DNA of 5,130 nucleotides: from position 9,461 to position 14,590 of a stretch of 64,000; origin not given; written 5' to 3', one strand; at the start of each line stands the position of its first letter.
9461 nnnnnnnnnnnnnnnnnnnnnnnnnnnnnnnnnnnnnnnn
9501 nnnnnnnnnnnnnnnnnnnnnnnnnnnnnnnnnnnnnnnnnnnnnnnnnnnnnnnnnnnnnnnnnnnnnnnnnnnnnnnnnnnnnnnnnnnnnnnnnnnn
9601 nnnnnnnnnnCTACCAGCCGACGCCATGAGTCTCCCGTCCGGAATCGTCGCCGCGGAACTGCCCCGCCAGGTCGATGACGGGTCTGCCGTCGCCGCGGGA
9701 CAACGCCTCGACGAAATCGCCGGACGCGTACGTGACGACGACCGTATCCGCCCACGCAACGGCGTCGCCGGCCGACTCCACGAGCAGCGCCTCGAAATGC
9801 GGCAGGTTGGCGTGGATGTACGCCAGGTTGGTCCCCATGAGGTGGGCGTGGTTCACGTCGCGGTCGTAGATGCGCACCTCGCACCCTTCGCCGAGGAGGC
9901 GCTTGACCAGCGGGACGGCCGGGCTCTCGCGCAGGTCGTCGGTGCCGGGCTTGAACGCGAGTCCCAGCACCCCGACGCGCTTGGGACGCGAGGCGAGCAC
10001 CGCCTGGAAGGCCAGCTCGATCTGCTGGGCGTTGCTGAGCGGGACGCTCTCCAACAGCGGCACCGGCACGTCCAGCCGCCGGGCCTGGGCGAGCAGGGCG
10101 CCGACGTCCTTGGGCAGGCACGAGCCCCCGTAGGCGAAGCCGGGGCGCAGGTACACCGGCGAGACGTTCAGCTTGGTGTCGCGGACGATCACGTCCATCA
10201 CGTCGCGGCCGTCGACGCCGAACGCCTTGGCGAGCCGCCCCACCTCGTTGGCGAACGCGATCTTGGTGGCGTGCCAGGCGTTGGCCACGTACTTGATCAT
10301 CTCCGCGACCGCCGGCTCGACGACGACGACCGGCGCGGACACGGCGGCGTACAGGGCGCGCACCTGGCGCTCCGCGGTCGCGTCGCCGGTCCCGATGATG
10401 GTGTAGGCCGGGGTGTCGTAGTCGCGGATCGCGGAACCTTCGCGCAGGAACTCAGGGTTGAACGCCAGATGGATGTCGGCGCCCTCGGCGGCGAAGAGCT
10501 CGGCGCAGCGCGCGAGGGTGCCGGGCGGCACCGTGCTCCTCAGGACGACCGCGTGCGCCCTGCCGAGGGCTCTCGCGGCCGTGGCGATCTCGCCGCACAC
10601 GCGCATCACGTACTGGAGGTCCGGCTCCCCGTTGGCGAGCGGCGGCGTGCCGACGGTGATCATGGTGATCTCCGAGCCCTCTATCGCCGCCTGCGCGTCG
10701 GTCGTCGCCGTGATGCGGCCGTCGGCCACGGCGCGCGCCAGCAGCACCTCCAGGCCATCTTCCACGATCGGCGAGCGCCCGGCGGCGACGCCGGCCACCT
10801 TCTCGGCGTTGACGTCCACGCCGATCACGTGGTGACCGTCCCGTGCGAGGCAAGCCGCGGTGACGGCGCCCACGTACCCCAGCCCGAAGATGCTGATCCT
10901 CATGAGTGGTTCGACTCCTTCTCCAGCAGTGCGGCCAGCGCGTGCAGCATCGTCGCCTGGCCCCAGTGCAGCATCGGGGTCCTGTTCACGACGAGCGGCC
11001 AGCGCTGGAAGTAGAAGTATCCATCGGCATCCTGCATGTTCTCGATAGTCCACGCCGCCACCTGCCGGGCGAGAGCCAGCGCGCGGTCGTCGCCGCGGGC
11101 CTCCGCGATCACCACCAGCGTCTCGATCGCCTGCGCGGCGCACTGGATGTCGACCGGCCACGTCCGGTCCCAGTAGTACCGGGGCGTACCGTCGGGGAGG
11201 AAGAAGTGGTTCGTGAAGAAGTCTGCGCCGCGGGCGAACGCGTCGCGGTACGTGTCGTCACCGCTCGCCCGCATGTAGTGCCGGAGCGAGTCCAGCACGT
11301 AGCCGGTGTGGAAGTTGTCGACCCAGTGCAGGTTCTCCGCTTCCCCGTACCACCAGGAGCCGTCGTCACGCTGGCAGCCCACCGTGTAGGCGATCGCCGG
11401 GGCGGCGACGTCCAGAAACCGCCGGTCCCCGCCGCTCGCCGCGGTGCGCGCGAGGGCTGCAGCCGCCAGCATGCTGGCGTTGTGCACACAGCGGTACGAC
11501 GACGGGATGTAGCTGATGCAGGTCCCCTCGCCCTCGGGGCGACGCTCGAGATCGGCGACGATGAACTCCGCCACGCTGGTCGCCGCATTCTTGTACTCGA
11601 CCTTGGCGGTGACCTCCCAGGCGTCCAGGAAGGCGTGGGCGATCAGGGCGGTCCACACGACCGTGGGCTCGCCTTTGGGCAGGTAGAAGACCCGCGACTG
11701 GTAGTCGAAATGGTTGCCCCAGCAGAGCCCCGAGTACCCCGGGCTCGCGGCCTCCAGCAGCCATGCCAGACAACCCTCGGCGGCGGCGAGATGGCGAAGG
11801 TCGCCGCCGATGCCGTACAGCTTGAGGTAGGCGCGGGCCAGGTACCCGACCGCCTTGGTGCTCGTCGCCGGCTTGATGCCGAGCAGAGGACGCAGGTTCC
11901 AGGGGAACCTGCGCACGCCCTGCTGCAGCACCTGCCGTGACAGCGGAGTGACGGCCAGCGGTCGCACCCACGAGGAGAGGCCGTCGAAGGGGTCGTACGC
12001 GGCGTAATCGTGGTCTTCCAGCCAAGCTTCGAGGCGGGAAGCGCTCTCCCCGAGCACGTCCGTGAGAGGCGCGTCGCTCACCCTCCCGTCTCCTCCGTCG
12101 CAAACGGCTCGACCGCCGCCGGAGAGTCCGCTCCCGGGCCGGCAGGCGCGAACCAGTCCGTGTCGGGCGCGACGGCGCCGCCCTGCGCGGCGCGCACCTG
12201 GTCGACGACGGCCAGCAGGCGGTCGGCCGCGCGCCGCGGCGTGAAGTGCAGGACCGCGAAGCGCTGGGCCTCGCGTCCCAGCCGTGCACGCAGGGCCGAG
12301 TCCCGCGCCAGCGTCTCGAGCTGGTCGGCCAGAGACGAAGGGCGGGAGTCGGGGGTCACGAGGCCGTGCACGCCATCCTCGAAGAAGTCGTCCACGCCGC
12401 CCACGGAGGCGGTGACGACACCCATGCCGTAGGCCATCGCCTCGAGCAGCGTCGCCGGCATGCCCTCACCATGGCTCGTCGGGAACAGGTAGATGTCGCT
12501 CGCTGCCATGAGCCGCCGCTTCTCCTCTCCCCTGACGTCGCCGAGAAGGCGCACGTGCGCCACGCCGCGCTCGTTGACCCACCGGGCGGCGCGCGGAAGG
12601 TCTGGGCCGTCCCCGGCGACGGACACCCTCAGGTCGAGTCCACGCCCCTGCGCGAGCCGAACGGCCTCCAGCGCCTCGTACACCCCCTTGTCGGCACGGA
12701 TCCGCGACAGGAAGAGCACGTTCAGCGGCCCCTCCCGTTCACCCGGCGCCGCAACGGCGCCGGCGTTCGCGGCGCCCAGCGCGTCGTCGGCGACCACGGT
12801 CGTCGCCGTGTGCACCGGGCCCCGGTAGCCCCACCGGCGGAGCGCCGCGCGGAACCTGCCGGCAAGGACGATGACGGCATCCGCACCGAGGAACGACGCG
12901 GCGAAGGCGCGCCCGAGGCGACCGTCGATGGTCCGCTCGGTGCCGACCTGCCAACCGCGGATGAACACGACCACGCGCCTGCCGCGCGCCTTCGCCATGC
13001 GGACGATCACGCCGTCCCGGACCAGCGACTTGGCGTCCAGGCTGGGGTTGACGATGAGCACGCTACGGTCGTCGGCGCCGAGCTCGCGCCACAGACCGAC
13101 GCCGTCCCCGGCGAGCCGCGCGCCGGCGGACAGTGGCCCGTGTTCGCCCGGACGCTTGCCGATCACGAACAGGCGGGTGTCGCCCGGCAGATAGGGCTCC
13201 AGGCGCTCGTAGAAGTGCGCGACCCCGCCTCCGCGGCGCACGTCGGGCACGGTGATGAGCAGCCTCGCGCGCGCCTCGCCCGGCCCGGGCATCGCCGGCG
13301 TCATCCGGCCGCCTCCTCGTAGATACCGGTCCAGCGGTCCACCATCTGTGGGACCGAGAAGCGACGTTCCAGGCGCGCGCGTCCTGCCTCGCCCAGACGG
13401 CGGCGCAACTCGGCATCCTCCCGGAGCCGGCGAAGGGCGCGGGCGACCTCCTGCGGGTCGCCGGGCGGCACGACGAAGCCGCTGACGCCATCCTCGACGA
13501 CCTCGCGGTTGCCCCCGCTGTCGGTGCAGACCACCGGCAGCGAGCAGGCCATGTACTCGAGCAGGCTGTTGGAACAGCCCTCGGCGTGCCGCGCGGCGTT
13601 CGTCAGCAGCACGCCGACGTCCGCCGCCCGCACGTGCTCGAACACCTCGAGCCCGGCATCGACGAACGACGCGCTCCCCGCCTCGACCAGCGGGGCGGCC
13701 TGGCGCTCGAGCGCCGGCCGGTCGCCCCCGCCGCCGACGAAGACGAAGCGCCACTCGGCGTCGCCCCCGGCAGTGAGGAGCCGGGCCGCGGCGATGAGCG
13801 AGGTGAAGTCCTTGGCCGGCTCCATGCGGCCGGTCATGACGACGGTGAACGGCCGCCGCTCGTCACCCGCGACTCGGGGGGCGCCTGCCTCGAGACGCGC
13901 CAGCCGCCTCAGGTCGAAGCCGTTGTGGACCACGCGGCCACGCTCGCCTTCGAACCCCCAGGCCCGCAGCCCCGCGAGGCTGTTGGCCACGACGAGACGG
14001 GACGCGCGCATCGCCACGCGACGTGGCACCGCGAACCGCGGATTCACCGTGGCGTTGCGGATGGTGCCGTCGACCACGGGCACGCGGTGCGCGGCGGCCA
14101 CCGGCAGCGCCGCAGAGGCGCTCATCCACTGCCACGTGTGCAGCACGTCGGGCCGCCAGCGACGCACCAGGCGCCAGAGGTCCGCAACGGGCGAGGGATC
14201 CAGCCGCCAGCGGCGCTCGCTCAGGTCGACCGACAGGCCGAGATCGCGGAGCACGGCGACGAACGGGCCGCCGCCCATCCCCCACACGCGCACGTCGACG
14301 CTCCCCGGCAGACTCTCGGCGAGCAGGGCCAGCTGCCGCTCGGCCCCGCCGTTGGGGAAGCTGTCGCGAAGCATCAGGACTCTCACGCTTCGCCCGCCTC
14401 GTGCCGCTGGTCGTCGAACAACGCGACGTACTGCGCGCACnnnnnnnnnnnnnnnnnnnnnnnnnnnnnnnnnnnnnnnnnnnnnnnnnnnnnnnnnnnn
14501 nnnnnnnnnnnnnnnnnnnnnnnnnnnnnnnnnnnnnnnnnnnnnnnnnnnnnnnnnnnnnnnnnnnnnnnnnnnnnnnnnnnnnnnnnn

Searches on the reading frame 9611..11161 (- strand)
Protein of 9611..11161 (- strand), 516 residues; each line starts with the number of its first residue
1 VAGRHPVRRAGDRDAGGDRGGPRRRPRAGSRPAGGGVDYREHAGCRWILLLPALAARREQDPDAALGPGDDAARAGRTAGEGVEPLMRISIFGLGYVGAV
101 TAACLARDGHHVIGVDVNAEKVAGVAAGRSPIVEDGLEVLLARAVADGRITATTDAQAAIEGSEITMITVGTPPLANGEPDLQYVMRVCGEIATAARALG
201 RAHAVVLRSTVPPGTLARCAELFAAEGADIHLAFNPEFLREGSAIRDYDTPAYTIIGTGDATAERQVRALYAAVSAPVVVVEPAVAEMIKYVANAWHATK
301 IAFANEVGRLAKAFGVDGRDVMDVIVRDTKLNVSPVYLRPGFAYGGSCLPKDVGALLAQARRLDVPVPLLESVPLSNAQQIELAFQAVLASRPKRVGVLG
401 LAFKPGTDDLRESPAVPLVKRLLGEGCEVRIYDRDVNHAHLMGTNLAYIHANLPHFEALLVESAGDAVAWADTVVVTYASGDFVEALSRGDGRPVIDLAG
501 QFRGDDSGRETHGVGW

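Call 13: search_protein_families(library=pfam, proteins=[window:9611-11161:-], max_evalue=0.001)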
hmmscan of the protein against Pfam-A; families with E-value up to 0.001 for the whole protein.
window:9611-11161:- (516 aa): 5 families
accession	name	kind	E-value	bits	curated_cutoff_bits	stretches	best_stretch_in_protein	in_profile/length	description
PF03721.20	UDPG_MGDP_dh_N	-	1.3e-51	175.2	27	1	87-269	1-186/187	UDP-glucose/GDP-mannose dehydrogenase family, NAD binding domain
PF00984.24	UDPG_MGDP_dh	-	2.4e-28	98.5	25.4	1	285-378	2-93/94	UDP-glucose/GDP-mannose dehydrogenase family, central domain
PF03720.21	UDPG_MGDP_dh_C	-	7.4e-16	58.9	30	1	397-485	1-79/103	UDP-glucose/GDP-mannose dehydrogenase family, UDP binding domain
PF03446.21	NAD_binding_2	-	2.9e-05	24.6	21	0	89-172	2-65/161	NAD binding domain of 6-phosphogluconate dehydrogenase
PF14833.11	NAD_binding_11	-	8.9e-05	23.2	30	0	287-373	4-98/122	NAD-binding of NADP-dependent 3-hydroxyisobutyrate dehydrogenase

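Call 26: search_protein_families(library=ncbifam, proteins=[window:9611-11161:-], max_evalue=0.00001)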
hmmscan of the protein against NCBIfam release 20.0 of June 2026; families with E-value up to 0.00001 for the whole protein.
window:9611-11161:- (516 aa): 7 families
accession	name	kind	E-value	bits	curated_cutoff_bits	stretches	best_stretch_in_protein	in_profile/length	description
TIGR03026.1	NDP-sugDHase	subfamily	1.3e-116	389.8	189.8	1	87-485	1-393/413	nucleotide sugar dehydrogenase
NF041297.1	UDPGDh_AglM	equivalog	5.5e-83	279.3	670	1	87-476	1-388/429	UDP-glucose 6-dehydrogenase AglM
NF047673.2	TeichurnBiosyTuaD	equivalog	6e-70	236.6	700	1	88-435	3-352/439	UDP-glucose 6-dehydrogenase TuaD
NF040825.1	UDPMaNacDH_Arch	equivalog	3.6e-53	180.9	750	1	87-440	1-355/418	UDP-N-acetyl-D-mannosamine dehydrogenase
NF008286.0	PRK11064.1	equivalog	5.1e-42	143.9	459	1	88-423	5-350/420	UDP-N-acetyl-D-mannosamine dehydrogenase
NF011631.0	PRK15057.1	equivalog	6.7e-40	137.4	757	1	87-439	1-342/388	UDP-glucose 6-dehydrogenase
NF011729.0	PRK15182.1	equivalog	4.2e-14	52.1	592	1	87-438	7-359/425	Vi polysaccharide biosynthesis UDP-N-acetylglucosamine C-6 dehydrogenase TviB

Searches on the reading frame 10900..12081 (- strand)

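Call 13: search_protein_families(library=pfam, proteins=[window:10900-12081:-], max_evalue=0.001)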
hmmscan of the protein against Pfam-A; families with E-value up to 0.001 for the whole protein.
window:10900-12081:- (393 aa): 1 family
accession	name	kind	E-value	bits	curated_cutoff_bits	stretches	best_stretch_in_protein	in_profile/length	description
PF07470.19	Glyco_hydro_88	-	0.00065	19.2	26.6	0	251-358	25-120/352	Glycosyl Hydrolase Family 88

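Call 26: search_protein_families(library=ncbifam, proteins=[window:10900-12081:-], max_evalue=0.00001)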
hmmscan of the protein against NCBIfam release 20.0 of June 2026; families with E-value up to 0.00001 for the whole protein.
window:10900-12081:- (393 aa): 0 families

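Call 57: search_protein_families(library=pfam, proteins=[window:10900-12081:-], max_evalue=1)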
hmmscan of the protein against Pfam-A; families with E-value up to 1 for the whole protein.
window:10900-12081:- (393 aa): 3 families
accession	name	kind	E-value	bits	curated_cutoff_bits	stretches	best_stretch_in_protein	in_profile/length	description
PF07470.19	Glyco_hydro_88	-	0.00065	19.2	26.6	1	251-358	25-120/352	Glycosyl Hydrolase Family 88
PF09492.16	Pec_lyase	-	0.0015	18.3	22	1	240-306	22-88/292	Pectic acid lyase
PF05373.16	Pro_3_hydrox_C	-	0.26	11.9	25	0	251-292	55-96/101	L-proline 3-hydroxylase, C-terminal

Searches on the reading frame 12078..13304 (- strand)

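Call 57: search_protein_families(library=pfam, proteins=[window:12078-13304:-], max_evalue=1)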
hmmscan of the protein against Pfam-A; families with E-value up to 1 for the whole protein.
window:12078-13304:- (408 aa): 3 families
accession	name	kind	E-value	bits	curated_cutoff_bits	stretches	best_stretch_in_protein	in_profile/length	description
PF00534.26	Glycos_transf_1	-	1.3e-28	100.1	26.4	1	187-348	9-171/172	Glycosyl transferases group 1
PF13692.12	Glyco_trans_1_4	-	2.3e-26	93.2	27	1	195-335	3-142/142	Glycosyl transferases group 1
PF13524.12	Glyco_trans_1_2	-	9.8e-15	55.2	25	1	221-365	15-144/144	Glycosyl transferase-like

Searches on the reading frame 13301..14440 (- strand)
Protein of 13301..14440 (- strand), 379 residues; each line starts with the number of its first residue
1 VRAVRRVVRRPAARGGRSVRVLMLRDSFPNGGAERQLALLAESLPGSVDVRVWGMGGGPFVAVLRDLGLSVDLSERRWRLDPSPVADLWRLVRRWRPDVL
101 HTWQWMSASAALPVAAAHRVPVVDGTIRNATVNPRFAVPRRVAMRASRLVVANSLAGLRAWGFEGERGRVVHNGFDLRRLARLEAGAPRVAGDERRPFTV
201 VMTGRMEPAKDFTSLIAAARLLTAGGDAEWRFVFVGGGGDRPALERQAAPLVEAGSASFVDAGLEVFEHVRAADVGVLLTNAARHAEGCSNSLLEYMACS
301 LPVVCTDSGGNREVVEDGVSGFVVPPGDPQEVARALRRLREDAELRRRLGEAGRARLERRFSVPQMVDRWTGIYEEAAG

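Call 13: search_protein_families(library=pfam, proteins=[window:13301-14440:-], max_evalue=0.001)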
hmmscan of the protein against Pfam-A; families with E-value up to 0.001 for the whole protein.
window:13301-14440:- (379 aa): 5 families
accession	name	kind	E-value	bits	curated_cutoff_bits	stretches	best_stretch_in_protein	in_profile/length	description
PF13692.12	Glyco_trans_1_4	-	4.3e-29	102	27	1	198-342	2-142/142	Glycosyl transferases group 1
PF00534.26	Glycos_transf_1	-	4.8e-28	98.3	26.4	1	196-355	14-171/172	Glycosyl transferases group 1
PF13439.12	Glyco_transf_4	-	3.9e-14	53.5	28.5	1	31-179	2-170/170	Glycosyltransferase Family 4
PF13579.12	Glyco_trans_4_4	-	2e-09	38.5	29.7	1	31-174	1-158/158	Glycosyl transferase 4-like domain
PF13524.12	Glyco_trans_1_2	-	2.7e-09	37.6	25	1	265-369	39-141/144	Glycosyl transferase-like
